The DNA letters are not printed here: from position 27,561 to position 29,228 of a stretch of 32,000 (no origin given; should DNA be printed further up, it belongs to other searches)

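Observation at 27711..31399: Operon tethering an ATP-dependent [4Fe-4S] activase to a dehydratase/reductase-like core, led by a mini heme-copper-oxidase-like membrane protein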

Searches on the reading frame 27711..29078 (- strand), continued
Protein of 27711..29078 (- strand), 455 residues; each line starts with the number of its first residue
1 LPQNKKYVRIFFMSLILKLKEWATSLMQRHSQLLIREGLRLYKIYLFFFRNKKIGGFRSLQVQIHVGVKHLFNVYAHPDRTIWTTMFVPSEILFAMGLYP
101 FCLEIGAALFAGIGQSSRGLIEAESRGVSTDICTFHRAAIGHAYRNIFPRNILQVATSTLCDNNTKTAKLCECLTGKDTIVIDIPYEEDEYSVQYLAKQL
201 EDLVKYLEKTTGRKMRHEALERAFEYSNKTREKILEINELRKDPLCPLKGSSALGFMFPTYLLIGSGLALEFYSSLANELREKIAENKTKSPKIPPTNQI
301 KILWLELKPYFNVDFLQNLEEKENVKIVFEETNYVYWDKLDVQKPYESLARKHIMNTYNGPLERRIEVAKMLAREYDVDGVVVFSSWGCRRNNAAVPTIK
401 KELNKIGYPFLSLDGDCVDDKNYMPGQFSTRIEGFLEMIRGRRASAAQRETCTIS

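Call 79: find_encoding_contigs(protein=P0447, flank=8000, max_places=1)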
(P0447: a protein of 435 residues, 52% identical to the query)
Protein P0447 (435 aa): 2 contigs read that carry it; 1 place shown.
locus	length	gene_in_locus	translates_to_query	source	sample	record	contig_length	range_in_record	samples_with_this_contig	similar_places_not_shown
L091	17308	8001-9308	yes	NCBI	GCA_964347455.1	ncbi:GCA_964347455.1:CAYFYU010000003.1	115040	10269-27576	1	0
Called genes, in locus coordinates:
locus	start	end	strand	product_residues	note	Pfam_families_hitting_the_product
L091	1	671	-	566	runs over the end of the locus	PF00800:PDT, PF01842:ACT, PF00793:DAHP_synth_1, PF03102:NeuB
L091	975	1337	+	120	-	PF07963:N_methyl (weak)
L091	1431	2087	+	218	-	PF07963:N_methyl (weak), PF11612:T2SSJ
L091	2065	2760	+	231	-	PF21687:T2SSK_1st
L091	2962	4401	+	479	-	-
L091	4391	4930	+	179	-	PF04612:T2SSM (faint)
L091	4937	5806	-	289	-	PF00561:Abhydrolase_1, PF12146:Hydrolase_4, PF12697:Abhydrolase_6, PF03096:Ndr (weak)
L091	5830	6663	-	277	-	PF02629:CoA_binding, PF13380:CoA_binding_2, PF00549:Ligase_CoA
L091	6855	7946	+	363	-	PF06050:HGD-D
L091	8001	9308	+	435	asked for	PF06050:HGD-D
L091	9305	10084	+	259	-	PF01869:BcrAD_BadFG, PF25229:Salactin (faint)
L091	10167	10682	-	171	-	PF02283:CobU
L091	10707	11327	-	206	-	PF00300:His_Phos_1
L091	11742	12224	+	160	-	-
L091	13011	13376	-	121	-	PF00072:Response_reg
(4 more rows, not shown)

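Call 80: find_encoding_contigs(protein=P0468, flank=8000, max_places=1)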
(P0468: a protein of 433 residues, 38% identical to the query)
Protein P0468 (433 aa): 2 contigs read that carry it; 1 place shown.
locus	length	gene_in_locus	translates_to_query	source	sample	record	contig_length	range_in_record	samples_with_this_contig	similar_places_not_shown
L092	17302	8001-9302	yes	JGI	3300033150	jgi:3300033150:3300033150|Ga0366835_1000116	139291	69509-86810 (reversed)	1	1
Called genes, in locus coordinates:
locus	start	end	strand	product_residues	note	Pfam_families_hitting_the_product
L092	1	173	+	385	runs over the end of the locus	PF07969:Amidohydro_3 (weak), PF01979:Amidohydro_1, PF07969:Amidohydro_3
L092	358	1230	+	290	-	PF01569:PAP2, PF14378:PAP2_3 (weak)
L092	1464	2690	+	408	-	PF01053:Cys_Met_Meta_PP, PF00266:Aminotran_5 (weak), PF00155:Aminotran_1_2 (weak)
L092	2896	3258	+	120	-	PF00543:P-II (weak)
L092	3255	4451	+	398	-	PF00999:Na_H_Exchanger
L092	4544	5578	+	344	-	PF02655:ATP-grasp_3, PF05770:Ins134_P3_kin (weak), PF07478:Dala_Dala_lig_C, PF02786:CPSase_L_D2 (weak)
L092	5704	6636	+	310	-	PF01430:HSP33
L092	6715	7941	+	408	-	PF06050:HGD-D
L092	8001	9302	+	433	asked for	PF06050:HGD-D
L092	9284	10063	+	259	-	PF01869:BcrAD_BadFG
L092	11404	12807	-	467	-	PF03062:MBOAT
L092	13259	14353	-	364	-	PF00657:Lipase_GDSL (faint), PF13472:Lipase_GDSL_2 (faint)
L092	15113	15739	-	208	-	-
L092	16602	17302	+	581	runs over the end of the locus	PF08378:NERD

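Call 89: find_related_loci(query=A3, collection=metagenome_contigs, flank=6000)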
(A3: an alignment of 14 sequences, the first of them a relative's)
Query A3 (431 aa) in metagenome_contigs; peptide patterns used: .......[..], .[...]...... (x = any residue, [..] = any of these).
317 stretches matched a pattern; 264 encode a relative of the query (tblastn E <= 1e-3); the best 80 are kept; 80 distinct loci.
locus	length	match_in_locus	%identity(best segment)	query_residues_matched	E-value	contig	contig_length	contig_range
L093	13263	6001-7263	78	11-431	0e+0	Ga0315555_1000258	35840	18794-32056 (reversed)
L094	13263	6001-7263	78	11-431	0e+0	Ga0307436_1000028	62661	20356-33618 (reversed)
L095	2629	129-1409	51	6-431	4e-161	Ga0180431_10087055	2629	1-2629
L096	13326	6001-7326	50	6-428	4e-150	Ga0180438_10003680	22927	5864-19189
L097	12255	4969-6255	51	3-430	6e-149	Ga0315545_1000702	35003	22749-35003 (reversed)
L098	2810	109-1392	52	3-429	1e-156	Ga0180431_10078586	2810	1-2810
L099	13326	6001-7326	50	6-428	9e-150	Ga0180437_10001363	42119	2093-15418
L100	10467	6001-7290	51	5-428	1e-145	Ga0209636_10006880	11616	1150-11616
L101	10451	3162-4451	51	5-428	1e-145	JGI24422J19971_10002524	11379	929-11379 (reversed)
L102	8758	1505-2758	50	12-428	4e-145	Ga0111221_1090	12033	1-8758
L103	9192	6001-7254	50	12-428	8e-145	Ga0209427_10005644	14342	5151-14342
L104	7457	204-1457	47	12-428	2e-138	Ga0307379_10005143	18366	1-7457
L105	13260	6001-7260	49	12-429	2e-138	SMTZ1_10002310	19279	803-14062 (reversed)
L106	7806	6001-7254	47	12-428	2e-138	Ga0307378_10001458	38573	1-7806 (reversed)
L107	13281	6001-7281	36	11-429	1e-85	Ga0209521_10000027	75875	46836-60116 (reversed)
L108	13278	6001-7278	36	12-429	3e-84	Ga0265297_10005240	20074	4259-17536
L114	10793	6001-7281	34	11-429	1e-79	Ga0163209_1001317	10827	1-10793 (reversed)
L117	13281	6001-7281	34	11-429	2e-79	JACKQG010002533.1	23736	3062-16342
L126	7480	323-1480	35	50-430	2e-76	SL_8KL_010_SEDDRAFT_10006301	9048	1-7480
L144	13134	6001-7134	33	50-426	3e-73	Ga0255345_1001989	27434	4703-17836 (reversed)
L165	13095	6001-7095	35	67-429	5e-71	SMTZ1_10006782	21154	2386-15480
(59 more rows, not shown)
